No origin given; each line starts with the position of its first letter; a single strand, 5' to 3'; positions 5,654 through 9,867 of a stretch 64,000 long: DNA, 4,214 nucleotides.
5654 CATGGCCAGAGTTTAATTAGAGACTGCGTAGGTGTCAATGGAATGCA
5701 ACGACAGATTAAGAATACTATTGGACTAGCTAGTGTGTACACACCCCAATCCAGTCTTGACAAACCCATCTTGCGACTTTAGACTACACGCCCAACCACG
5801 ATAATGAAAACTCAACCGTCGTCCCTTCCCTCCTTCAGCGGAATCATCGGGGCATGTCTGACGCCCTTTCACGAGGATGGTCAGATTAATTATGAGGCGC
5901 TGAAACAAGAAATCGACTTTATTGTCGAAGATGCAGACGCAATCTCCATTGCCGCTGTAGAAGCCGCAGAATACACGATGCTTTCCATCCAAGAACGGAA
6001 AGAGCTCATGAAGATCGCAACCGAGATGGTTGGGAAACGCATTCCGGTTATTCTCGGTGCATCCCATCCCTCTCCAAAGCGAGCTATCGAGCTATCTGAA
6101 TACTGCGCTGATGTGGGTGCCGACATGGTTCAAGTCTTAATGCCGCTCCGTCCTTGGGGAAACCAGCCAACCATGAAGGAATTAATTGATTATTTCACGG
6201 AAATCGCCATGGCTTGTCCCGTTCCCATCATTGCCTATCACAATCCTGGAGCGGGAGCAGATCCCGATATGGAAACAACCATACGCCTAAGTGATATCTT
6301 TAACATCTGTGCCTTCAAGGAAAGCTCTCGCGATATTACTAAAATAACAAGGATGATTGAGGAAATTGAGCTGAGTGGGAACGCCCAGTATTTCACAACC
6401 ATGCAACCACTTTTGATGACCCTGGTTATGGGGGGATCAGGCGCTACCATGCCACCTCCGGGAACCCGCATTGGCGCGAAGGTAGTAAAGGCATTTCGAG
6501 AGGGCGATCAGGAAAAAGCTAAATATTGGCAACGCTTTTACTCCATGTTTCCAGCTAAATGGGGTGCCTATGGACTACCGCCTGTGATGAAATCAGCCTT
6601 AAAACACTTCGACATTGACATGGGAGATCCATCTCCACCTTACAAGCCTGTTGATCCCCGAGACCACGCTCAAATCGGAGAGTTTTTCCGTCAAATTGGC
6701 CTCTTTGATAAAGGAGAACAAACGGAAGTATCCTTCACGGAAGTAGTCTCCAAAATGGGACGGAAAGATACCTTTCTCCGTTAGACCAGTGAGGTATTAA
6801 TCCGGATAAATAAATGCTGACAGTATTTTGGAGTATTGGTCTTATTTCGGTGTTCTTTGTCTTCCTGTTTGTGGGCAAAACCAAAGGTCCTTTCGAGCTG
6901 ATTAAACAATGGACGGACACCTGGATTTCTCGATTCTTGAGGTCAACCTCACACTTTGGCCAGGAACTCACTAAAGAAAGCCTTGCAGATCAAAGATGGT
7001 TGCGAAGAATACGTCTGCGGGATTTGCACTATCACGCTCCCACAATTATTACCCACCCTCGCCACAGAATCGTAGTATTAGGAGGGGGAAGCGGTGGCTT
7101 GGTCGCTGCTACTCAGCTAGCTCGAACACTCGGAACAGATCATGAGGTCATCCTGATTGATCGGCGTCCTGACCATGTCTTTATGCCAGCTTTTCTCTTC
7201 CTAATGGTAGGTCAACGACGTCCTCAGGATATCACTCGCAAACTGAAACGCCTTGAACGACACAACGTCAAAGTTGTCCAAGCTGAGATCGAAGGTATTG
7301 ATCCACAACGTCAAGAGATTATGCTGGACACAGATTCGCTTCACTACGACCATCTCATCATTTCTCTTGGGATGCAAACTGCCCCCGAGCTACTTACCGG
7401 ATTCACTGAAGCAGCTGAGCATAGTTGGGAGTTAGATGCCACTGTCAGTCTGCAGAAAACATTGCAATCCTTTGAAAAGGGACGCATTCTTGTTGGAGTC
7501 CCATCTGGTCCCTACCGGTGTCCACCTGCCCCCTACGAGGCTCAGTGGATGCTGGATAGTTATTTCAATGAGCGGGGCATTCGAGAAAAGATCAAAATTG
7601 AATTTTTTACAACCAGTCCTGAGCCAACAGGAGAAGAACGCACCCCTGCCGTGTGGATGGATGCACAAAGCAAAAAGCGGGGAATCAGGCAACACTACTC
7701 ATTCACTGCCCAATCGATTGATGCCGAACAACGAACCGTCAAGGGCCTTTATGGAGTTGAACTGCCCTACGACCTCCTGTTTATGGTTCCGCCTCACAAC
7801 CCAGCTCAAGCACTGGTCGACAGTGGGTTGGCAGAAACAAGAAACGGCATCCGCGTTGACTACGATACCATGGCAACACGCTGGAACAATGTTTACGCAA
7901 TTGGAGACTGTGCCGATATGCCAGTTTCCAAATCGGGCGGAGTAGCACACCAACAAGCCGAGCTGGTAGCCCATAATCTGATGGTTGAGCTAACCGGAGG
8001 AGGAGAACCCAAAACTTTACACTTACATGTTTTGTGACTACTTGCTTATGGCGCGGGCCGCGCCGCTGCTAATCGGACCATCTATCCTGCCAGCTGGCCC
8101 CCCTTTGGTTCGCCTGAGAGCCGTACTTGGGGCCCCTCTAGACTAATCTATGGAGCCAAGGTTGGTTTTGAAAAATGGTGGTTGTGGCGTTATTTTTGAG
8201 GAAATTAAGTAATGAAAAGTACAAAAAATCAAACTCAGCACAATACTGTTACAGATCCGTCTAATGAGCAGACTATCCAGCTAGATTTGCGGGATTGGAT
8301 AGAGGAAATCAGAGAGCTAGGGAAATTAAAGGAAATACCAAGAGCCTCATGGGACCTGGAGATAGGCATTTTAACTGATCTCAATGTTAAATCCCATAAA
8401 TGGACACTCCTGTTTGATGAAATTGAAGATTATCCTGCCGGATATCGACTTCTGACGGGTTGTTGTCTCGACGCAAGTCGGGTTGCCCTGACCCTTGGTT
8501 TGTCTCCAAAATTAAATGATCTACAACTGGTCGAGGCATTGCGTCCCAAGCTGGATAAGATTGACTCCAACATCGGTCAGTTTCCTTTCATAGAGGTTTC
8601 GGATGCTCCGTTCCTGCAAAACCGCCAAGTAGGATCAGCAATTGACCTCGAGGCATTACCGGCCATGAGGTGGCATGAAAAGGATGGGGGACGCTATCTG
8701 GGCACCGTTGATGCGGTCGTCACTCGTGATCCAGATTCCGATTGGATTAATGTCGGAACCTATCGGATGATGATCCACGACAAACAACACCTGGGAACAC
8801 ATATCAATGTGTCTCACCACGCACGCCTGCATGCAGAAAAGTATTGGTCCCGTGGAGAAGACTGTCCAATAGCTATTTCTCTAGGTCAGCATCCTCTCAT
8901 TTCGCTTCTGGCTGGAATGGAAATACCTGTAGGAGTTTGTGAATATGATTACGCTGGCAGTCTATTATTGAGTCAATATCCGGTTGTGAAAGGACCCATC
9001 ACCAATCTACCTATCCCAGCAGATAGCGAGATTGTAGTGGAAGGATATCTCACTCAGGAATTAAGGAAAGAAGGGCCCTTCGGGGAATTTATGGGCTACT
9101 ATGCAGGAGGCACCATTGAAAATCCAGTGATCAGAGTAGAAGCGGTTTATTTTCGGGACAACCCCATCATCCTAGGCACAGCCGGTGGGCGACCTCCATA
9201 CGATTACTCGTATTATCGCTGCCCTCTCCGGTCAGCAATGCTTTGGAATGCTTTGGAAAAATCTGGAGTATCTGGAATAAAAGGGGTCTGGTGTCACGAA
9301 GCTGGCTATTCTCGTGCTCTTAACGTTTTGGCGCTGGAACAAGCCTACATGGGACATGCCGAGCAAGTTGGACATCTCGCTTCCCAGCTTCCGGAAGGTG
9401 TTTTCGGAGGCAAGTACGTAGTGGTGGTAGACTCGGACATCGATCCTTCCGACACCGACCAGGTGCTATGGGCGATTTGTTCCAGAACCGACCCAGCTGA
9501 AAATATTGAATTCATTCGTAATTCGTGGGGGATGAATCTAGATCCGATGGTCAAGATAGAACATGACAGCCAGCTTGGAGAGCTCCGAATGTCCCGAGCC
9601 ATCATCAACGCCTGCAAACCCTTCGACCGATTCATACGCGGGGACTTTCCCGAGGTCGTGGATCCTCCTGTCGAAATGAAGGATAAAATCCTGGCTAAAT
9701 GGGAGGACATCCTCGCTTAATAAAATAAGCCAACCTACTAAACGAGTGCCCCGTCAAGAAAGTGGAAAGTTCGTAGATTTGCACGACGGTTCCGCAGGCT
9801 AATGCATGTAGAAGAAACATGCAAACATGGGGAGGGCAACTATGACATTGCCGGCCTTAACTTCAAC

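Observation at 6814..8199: Candidate selenocysteine-containing sulfide:quinone oxidoreductase-like enzyme hidden behind an in-frame TGA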

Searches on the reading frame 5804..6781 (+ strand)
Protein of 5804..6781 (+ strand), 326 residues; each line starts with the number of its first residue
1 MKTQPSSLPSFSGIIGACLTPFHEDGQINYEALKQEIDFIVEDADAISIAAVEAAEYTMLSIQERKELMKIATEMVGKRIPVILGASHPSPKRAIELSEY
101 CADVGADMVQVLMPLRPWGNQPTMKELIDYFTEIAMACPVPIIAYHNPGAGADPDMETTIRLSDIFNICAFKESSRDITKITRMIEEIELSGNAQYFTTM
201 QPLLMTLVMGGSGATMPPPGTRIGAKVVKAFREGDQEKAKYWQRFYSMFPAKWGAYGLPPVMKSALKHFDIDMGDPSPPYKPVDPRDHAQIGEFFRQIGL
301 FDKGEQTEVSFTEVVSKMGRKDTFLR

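Call 33: search_protein_families(library=pfam, proteins=[window:5804-6781:+], max_evalue=0.0001)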
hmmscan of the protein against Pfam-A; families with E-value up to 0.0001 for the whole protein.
window:5804-6781:+ (326 aa): 1 family
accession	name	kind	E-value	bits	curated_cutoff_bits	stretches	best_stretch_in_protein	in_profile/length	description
PF00701.28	DHDPS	-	4.2e-37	127.9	22.1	1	11-291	2-282/289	Dihydrodipicolinate synthetase family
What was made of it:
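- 5804..6784 (+): Upstream DHDPS-family (class I aldolase-like) gene, the conserved operon partner. Pfam DHDPS 4e-37 (call 33).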

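Call 55: search_protein_families(library=ncbifam, proteins=[window:5804-6781:+], max_evalue=0.001)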
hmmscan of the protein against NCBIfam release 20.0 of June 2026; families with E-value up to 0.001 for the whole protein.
window:5804-6781:+ (326 aa): 7 families
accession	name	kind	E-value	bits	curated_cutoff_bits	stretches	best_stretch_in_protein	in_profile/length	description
TIGR00674.1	dapA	equivalog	5.2e-31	107.6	206.15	1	14-195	2-186/286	4-hydroxy-tetrahydrodipicolinate synthase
TIGR02313.1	HpaI-NOT-DapA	exception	3.8e-24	85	396.7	1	12-240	2-231/294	2,4-dihydroxyhept-2-ene-1,7-dioic acid aldolase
NF003164.0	PRK04147.1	equivalog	6.3e-23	81.5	281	1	11-295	4-287/294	N-acetylneuraminate lyase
NF002958.0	PRK03620.1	subfamily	4.1e-17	62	278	1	11-198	11-190/307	5-dehydro-4-deoxyglucarate dehydratase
TIGR03249.1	KdgD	equivalog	7.5e-17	61.4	373.95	1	12-188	10-181/299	5-dehydro-4-deoxyglucarate dehydratase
TIGR00683.1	nanA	equivalog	1.1e-15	57.8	382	1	12-284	2-274/293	N-acetylneuraminate lyase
NF040954.1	Arch_KDGaldase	equivalog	2e-13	50.4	390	1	14-293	3-276/288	bifunctional 2-dehydro-3-deoxy-phosphogluconate/2-dehydro-3-deoxy-6-phosphogalactonate aldolase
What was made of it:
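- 5804..6784 (+): Below the cutoff of every specific NCBIfam model (call 55).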

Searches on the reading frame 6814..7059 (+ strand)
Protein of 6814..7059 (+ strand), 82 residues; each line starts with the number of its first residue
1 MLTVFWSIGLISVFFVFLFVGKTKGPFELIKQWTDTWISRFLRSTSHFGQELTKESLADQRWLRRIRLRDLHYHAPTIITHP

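Call 55: search_protein_families(library=ncbifam, proteins=[window:6814-7059:+], max_evalue=0.001)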
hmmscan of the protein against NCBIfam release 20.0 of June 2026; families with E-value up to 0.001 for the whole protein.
seq(82 aa): 0 families
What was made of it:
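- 6814..7059 (+): N-terminal ~82-aa module: a hydrophobic helix plus the motif FGQELT................. It is fused here, but is a separate small upstream ORF in most relatives. No Pfam or NCBIfam hit (call 55).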

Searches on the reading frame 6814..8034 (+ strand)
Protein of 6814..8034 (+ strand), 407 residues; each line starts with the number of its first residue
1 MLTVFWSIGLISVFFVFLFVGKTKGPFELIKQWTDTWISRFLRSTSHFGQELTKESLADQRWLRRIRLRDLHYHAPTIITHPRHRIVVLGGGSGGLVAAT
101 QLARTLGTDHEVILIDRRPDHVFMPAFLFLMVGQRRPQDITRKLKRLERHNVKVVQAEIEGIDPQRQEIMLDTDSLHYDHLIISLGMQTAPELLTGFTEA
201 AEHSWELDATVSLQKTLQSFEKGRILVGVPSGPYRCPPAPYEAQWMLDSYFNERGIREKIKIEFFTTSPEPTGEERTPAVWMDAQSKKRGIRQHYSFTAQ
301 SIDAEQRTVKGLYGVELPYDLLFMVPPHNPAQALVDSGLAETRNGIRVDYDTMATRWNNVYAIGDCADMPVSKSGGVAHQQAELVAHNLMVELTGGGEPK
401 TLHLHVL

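Call 12: find_related_loci(query=A1, collection=genome_contigs, flank=6000)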
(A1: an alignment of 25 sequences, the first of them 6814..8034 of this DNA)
Query A1 (407 aa) in genome_contigs; peptide patterns used: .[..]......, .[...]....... (x = any residue, [..] = any of these).
229 stretches matched a pattern; 149 encode a relative of the query (tblastn E <= 1e-3); the best 80 are kept; 80 distinct loci.
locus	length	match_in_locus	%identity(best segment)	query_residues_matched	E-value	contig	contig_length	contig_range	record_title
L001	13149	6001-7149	73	27-407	0e+0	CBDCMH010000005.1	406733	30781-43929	MAG: Acidobacteriota bacterium isolate 99e78491-333d-4f3c-847c-d3cb7a8c2079 genome assembly, contig: contig_5, whole gen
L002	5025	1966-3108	72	27-407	0e+0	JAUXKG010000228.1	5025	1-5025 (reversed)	MAG: Acidobacteriota bacterium isolate CSMAG_3102 CSMAG_3102_k127_11471054_length_5025_cov_208.0000, whole genome shotgu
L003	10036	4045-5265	68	1-407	0e+0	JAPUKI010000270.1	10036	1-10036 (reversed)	MAG: Acidobacteria bacterium isolate KW1-S15_197 KW1-S15_197_cg270, whole genome shotgun sequence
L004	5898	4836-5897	71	27-380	3e-179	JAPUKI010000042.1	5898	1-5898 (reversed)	MAG: Acidobacteria bacterium isolate KW1-S15_197 KW1-S15_197_cg42, whole genome shotgun sequence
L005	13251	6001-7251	64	1-407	7e-174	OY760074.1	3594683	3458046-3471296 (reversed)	MAG: Acidobacteriota bacterium isolate e8b00ceb-3b51-4674-b3e1-58c3ce2e7457 genome assembly, chromosome: 1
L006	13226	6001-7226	68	28-407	3e-159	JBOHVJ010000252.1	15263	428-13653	MAG: Candidatus Binatia bacterium isolate M3-S_metawrap_bin.153 k127_2844797, whole genome shotgun sequence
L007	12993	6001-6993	67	71-407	4e-158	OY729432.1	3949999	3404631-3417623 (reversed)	MAG: Candidatus Binatia bacterium isolate b65fbbe8-1638-4b94-9072-1473f084fbf4 genome assembly, chromosome: 1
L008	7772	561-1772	57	28-407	9e-157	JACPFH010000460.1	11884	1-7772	MAG: Deltaproteobacteria bacterium isolate NC_groundwater_356_Ag_B-0.1um_58_8 GD18-4_B1_scaffold_1015156, whole genome s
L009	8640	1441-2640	57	27-407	2e-156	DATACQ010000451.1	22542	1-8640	MAG TPA_asm: Candidatus Binatia bacterium isolate SMAG_U6728 k141_317927, whole genome shotgun sequence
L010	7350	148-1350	55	27-407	4e-155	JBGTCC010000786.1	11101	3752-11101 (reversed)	MAG: Thermodesulfobacteriota bacterium isolate JTS-RE110 k141_4640162, whole genome shotgun sequence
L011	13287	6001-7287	57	11-407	4e-155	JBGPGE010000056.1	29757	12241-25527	MAG: Candidatus Binatia bacterium isolate OBJ_0618_7090110_5 k141_7937215_length_29757_cov_52.9796, whole genome shotgun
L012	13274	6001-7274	65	1-407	2e-154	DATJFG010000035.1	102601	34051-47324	MAG TPA_asm: Verrucomicrobiia bacterium isolate SMAG_U15454 k141_7477115, whole genome shotgun sequence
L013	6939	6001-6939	77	1-313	2e-154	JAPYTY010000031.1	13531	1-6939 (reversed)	MAG: Acidobacteriota bacterium isolate PW8.concoct.193_sub PW8_5198_length_13531_cov_7.921416, whole genome shotgun sequ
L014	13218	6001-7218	57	21-407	1e-153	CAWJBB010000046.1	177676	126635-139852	MAG: uncultured delta proteobacterium isolate MFD04850.bin.2.19 genome assembly, contig: contig_32705, whole genome shot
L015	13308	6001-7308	56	2-407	5e-153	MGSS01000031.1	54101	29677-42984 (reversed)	MAG: Deltaproteobacteria bacterium RIFCSPLOWO2_12_FULL_60_19 rifcsplowo2_12_scaffold_1653, whole genome shotgun sequence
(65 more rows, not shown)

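Call 33: search_protein_families(library=pfam, proteins=[L006:3452-4189:+, L006:4125-4859:+], max_evalue=0.0001)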
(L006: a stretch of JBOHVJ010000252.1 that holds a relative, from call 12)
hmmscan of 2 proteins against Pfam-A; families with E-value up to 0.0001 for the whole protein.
L006:3452-4189:+ (246 aa): 2 families
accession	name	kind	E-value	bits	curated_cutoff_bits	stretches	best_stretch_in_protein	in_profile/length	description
PF14518.11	Haem_oxygenas_2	-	4.5e-23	82.4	28.9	1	43-220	3-175/177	Iron-containing redox enzyme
PF03070.21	TENA_THI-4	-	3.8e-12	46.9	22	1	12-148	4-129/210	TENA/THI-4/PQQC family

L006:4125-4859:+ (245 aa): 1 family
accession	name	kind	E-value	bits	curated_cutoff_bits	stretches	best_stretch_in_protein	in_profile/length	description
PF04199.19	Cyclase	-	8e-35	120.6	23.1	1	31-180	1-141/142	Putative cyclase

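Call 55: search_protein_families(library=ncbifam, proteins=[L006:3452-4189:+, L006:4125-4859:+], max_evalue=0.001)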
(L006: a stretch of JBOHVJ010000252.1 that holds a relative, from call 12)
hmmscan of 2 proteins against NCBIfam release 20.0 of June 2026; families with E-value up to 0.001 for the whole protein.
L006:3452-4189:+ (246 aa): 3 families
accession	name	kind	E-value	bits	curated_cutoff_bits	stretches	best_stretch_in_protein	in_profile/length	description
TIGR04305.1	fol_rel_CADD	subfamily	1.3e-22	80.4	200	1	8-228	1-210/212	CADD family putative folate metabolism protein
TIGR02111.1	PQQ_syn_pqqC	equivalog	2e-15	56.8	240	1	4-234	2-226/239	pyrroloquinoline-quinone synthase PqqC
NF042919.1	ChlAlygly_Syn_BesC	equivalog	6.6e-09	35.6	500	1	13-230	44-251/257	4-chloro-allylglycine synthase BesC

L006:4125-4859:+ (245 aa): 1 family
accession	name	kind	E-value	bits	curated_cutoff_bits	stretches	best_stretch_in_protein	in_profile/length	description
TIGR03035.1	trp_arylform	equivalog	7.7e-27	94.6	223.05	1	30-240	2-202/206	arylformamidase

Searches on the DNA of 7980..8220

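Call 69: search_rna_families(source=window, start=7980, end=8220, threshold=evalue, max_evalue=10)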
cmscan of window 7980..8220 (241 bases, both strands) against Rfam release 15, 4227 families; matches with E-value up to 10: 1.
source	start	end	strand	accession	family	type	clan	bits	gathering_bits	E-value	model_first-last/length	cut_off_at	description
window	7980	8059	-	RF02849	Ysr197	Gene; sRNA;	-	8.2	167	8.5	1-86/254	3'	Yersinia sRNA 197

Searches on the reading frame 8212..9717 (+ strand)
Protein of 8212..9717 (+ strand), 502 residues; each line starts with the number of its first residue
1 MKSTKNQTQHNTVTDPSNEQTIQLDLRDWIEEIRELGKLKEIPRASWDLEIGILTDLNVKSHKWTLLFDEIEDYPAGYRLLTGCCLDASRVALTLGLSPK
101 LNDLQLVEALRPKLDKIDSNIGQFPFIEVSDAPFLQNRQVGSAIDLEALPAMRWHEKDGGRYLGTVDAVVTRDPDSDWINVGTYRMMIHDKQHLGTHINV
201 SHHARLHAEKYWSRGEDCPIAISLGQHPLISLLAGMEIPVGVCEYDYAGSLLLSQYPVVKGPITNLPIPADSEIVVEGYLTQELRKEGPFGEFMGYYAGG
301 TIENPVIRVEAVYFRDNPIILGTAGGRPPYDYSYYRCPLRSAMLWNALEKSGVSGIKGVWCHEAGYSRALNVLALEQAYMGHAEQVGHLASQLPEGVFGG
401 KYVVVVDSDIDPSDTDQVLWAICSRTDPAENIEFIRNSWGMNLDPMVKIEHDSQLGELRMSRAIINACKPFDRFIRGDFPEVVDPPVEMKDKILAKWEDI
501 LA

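Call 21: search_protein_families(library=ncbifam, proteins=[window:8212-9717:+], max_evalue=0.001)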
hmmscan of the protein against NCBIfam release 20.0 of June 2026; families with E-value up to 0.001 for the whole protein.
window:8212-9717:+ (502 aa): 7 families
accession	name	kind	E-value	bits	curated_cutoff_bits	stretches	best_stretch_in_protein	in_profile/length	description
TIGR00148.1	TIGR00148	subfamily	2e-78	264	244.85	1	26-449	1-424/438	UbiD family decarboxylase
TIGR02724.1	phenyl_P_beta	equivalog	8.9e-72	241.9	468.95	1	24-499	1-468/472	phenylphosphate carboxylase subunit beta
NF041204.1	VdcC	exception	5.3e-70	236.1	650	1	25-490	3-458/467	non-oxidative hydroxyarylic acid decarboxylases subunit C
TIGR03701.1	mena_SCO4490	equivalog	5.2e-56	190.2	495.9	1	29-433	2-412/433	menaquinone biosynthesis decarboxylase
NF041219.1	BagN_FevL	exception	2.4e-52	178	1000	1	10-499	4-502/502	bagremycin/ferroverdin biosynthesis UbiD family decarboxylase BagN/FevL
TIGR02723.1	phenyl_P_alpha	equivalog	8e-47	160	564.6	1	44-499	29-478/485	phenylphosphate carboxylase subunit alpha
NF008175.0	PRK10922.1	equivalog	3.5e-40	137.9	788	1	25-438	8-433/497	4-hydroxy-3-polyprenylbenzoate decarboxylase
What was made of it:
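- On NF049943, type III SQR, selenoprotein subtype: It is still the best NCBIfam hit (call 21).
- Checked: This is 12 nt before the ATG (8212) of a UbiD-family gene (TIGR00148, call 21).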
